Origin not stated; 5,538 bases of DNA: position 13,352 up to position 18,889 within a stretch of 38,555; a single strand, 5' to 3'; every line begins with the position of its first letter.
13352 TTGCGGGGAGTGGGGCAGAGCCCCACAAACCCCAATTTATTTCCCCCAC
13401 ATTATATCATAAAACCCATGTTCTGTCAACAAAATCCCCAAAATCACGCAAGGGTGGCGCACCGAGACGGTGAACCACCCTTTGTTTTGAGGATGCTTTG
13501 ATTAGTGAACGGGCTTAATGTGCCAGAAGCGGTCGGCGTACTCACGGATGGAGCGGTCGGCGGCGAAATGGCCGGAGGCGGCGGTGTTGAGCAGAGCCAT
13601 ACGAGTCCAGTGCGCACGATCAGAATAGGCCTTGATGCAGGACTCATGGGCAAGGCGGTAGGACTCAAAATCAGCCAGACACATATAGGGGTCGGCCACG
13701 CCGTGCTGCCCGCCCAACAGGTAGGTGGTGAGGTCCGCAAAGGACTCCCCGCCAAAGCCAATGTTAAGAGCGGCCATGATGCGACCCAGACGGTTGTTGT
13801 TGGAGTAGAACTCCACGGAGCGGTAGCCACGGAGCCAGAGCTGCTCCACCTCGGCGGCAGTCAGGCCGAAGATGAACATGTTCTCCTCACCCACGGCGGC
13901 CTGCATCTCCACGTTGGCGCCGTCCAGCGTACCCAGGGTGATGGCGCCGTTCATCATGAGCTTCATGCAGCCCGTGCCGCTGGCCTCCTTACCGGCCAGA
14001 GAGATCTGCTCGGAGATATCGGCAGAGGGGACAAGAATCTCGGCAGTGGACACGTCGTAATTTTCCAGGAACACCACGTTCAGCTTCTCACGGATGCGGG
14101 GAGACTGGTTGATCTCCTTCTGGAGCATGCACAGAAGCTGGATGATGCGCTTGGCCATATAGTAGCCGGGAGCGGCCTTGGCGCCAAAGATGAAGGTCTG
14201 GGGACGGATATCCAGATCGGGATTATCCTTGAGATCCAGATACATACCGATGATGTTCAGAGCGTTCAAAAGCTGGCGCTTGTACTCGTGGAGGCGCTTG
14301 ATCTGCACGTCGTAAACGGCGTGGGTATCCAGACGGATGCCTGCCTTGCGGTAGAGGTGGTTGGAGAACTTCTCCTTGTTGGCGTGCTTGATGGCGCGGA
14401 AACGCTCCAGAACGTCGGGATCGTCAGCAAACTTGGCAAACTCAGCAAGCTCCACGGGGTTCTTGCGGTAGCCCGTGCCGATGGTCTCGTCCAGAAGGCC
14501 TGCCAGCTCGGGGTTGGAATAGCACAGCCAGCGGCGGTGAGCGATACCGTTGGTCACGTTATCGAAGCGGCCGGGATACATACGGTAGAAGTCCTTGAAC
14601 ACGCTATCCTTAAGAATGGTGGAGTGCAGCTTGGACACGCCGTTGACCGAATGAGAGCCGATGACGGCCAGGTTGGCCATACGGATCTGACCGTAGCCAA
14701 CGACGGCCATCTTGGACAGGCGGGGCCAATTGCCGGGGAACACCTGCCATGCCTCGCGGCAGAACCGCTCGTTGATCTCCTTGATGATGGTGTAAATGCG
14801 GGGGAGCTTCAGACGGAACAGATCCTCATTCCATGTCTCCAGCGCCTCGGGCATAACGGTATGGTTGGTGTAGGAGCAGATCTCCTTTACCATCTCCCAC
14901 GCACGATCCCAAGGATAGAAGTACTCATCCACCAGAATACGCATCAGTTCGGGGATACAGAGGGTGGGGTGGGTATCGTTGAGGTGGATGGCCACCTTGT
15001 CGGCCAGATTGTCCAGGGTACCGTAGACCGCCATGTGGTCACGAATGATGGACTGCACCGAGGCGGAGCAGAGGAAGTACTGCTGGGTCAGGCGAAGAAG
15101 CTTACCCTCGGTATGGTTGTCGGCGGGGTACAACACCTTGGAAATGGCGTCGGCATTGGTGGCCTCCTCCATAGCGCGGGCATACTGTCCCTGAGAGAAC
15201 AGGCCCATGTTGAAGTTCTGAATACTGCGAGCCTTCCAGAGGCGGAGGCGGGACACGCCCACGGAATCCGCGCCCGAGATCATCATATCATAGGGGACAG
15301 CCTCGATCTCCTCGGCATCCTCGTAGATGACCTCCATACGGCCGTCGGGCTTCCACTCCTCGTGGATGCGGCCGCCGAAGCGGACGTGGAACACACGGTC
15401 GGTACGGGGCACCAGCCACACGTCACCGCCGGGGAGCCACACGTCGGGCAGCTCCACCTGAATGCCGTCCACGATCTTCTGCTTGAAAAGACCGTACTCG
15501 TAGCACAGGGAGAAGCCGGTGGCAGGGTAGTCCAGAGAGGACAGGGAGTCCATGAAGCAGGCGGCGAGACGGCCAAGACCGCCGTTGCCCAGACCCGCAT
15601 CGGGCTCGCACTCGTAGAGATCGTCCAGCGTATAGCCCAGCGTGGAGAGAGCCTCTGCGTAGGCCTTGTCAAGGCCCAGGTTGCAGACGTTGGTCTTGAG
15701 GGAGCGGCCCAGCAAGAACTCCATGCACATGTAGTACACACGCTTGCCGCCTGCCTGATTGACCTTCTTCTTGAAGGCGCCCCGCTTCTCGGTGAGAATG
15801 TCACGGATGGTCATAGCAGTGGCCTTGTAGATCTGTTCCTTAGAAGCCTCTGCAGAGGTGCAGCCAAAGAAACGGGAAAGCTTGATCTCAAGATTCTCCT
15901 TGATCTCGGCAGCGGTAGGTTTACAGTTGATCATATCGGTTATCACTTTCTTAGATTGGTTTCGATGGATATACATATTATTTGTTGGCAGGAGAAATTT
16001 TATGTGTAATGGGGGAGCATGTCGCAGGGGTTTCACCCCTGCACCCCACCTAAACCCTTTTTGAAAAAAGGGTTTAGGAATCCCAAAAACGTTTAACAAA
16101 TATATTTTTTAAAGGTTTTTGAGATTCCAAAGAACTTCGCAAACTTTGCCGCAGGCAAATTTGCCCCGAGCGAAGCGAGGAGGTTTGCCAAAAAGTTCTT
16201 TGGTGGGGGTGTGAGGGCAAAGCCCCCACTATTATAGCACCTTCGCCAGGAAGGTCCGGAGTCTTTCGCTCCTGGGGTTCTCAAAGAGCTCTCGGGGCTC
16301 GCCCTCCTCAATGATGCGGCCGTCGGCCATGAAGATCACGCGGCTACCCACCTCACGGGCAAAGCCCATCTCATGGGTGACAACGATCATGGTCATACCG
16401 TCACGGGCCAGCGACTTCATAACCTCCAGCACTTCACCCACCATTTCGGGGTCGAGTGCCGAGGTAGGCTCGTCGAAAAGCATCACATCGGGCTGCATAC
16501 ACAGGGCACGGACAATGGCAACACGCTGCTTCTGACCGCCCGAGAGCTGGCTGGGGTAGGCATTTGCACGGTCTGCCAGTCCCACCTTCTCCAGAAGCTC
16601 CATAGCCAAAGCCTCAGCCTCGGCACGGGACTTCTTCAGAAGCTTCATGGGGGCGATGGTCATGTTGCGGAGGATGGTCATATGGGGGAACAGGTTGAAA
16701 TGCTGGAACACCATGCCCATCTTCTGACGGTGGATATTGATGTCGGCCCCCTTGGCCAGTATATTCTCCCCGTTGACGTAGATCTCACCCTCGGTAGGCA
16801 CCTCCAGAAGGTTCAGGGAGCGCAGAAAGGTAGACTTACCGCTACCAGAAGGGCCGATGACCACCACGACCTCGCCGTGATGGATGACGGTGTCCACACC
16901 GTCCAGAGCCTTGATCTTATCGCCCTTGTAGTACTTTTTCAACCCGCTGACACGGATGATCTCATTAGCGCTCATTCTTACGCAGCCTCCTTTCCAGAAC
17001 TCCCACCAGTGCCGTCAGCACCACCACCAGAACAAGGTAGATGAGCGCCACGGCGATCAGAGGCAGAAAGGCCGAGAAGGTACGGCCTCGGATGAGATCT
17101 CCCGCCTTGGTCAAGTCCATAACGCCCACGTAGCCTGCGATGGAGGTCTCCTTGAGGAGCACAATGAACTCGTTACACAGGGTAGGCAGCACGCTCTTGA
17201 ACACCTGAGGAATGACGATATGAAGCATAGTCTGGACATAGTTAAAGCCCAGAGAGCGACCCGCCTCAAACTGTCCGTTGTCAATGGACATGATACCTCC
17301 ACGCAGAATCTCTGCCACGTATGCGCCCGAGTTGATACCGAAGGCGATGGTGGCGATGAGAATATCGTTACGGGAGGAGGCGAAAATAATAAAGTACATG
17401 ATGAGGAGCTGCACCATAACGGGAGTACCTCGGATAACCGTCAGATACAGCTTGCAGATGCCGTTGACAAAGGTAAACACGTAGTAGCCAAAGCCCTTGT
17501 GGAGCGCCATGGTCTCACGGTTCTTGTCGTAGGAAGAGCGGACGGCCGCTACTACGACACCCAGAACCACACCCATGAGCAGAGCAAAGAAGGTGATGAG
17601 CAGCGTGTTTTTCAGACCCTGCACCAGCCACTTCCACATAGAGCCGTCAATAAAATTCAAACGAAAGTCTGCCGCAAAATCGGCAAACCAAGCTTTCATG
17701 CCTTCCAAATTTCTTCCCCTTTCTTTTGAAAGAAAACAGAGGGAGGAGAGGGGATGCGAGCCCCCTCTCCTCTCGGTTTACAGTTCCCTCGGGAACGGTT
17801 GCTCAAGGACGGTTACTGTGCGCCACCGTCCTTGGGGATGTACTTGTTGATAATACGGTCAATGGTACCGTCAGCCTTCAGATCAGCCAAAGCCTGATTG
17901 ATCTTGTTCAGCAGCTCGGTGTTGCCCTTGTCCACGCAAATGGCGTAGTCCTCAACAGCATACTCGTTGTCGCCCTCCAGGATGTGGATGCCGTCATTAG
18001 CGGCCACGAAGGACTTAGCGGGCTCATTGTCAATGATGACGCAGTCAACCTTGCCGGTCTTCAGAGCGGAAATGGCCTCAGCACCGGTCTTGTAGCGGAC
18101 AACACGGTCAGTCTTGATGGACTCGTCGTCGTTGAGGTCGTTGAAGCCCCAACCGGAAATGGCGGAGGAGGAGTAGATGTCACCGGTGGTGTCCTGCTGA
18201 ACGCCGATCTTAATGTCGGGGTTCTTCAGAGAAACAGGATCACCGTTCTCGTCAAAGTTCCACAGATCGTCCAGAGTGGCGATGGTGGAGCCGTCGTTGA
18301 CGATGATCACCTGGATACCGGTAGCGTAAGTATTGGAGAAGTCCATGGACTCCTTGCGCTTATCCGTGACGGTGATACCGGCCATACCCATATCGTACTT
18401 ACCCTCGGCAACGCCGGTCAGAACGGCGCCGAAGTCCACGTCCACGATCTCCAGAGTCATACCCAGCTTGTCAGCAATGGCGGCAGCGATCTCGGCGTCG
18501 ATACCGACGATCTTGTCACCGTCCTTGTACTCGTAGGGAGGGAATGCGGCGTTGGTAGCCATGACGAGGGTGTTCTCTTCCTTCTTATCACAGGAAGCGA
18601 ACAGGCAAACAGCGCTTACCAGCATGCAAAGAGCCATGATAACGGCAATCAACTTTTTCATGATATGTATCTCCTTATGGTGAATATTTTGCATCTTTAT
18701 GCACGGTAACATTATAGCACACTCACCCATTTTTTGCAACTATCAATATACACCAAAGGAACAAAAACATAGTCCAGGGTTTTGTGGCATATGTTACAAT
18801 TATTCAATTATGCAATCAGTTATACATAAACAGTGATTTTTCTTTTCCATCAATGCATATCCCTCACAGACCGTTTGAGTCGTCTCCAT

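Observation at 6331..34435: A mosaic, hairpin-rich repeat family occupies at least nine intergenic spacers in 38 kb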

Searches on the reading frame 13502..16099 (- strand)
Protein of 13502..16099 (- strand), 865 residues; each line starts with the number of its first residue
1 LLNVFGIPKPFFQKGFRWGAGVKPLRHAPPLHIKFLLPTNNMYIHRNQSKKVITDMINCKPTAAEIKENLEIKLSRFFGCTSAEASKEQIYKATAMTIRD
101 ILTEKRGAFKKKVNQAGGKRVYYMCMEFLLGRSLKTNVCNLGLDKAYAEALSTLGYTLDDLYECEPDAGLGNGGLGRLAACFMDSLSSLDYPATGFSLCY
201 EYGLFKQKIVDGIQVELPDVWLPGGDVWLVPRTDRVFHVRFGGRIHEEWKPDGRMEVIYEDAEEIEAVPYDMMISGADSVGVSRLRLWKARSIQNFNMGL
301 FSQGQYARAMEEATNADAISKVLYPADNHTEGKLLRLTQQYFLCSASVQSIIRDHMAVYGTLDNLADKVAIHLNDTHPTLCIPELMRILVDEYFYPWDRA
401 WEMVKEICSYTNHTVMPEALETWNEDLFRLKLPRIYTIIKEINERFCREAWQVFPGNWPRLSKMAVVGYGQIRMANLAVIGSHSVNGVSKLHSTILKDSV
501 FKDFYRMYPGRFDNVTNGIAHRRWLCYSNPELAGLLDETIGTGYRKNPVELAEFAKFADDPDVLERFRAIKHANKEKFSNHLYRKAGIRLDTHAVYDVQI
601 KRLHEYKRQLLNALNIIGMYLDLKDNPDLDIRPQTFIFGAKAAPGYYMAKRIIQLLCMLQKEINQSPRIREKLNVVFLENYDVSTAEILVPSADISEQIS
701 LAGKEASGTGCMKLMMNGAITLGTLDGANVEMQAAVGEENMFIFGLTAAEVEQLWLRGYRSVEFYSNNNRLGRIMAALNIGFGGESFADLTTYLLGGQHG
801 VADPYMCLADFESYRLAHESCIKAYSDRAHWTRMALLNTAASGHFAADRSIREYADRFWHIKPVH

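Call 9: search_protein_families(library=pfam, proteins=[window:13502-16099:-], max_evalue=0.00001)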
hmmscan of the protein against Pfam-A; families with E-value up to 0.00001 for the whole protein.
window:13502-16099:- (865 aa): 1 family
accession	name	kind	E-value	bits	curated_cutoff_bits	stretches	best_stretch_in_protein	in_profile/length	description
PF00343.26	Phosphorylase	-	9.1e-296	983.3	27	1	152-861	2-713/713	Carbohydrate phosphorylase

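Call 22: find_related_loci(query=window:13502-16009:-, collection=metagenome_contigs, flank=10000)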
Query window:13502-16009:- (835 aa) in metagenome_contigs; peptide patterns used: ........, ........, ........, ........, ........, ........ (x = any residue, [..] = any of these).
600 stretches matched a pattern (row limit reached: there are more); 573 encode a relative of the query (tblastn E <= 1e-3); the best 80 are kept; 80 distinct loci.
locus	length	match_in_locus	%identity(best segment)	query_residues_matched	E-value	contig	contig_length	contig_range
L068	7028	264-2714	83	15-834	0e+0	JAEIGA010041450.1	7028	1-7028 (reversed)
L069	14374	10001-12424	79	26-835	0e+0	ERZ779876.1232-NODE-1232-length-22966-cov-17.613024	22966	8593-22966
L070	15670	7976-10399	79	26-835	0e+0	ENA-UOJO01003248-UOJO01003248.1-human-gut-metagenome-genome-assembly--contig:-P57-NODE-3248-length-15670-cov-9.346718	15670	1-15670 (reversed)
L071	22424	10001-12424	79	26-835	0e+0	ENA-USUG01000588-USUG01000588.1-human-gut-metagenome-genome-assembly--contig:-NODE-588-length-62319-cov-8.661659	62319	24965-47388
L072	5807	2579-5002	79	26-835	0e+0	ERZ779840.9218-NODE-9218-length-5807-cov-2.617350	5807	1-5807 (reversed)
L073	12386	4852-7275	79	26-835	0e+0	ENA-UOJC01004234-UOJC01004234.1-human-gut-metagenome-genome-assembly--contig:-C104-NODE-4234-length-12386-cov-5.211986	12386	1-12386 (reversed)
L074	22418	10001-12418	78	27-834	0e+0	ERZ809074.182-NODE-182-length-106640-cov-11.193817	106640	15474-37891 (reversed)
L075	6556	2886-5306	77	26-834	0e+0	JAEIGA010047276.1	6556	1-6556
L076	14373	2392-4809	76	27-834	0e+0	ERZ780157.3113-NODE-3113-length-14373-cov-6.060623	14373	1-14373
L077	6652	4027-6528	74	14-834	0e+0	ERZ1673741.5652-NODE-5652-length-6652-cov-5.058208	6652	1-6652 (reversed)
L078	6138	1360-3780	75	27-834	0e+0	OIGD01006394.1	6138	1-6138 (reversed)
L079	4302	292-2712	75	27-834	0e+0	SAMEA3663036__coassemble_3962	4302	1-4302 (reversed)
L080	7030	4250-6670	75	27-834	0e+0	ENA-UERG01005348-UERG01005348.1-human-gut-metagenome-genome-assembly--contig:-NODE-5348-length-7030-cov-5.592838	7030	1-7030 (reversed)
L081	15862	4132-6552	75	27-834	0e+0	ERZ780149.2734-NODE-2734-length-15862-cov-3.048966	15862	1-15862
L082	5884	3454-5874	75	27-834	0e+0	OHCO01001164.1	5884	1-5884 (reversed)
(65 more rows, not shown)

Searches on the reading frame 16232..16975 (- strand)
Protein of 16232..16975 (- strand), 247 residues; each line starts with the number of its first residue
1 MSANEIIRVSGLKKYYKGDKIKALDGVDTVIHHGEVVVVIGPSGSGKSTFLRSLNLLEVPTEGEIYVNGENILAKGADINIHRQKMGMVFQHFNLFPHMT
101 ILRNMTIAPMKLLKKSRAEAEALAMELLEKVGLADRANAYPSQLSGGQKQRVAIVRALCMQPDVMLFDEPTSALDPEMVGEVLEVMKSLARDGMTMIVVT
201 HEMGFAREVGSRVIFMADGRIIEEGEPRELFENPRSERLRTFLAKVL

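Call 9: search_protein_families(library=pfam, proteins=[window:16232-16975:-], max_evalue=0.00001)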
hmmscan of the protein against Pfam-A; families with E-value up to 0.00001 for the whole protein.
window:16232-16975:- (247 aa): 3 families
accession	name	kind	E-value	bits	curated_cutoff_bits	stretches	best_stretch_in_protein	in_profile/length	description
PF00005.33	ABC_tran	-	2.9e-36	125.5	25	1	24-172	1-137/137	ABC transporter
PF13304.12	AAA_21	-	1.2e-13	52.3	27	1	135-203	229-300/304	AAA domain, putative AbiEii toxin, Type IV TA system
PF02463.25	SMC_N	-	5.7e-09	36.2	40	1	33-209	23-205/220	RecF/RecN/SMC N terminal domain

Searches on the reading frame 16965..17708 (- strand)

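Call 9: search_protein_families(library=pfam, proteins=[window:16965-17708:-], max_evalue=0.00001)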
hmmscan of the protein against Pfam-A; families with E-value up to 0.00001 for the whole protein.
window:16965-17708:- (247 aa): 1 family
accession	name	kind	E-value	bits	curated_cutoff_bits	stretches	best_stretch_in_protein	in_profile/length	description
PF00528.27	BPD_transp_1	-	3.9e-24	85.8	26.4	1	76-244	11-184/184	Binding-protein-dependent transport system inner membrane component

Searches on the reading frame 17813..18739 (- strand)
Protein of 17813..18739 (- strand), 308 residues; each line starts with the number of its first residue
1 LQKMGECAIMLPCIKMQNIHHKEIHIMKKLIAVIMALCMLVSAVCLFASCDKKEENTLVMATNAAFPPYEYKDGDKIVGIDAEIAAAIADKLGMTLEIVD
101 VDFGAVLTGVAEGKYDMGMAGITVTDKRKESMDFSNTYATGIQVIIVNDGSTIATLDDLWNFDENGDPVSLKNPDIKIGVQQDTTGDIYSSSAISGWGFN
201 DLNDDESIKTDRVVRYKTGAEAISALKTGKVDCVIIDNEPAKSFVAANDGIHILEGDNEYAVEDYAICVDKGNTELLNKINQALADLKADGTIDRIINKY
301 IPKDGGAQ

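Call 9: search_protein_families(library=pfam, proteins=[window:17813-18739:-], max_evalue=0.00001)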
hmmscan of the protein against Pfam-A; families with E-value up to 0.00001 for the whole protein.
window:17813-18739:- (308 aa): 2 families
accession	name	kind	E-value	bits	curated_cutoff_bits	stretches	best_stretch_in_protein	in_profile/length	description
PF00497.25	SBP_bac_3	-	4.2e-39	133.8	26.4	1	58-302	1-131/132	Bacterial extracellular solute-binding proteins, family 3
PF12974.12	Phosphonate-bd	-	5.4e-06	26.4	27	0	82-290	17-219/242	ABC transporter, phosphonate, periplasmic substrate-binding protein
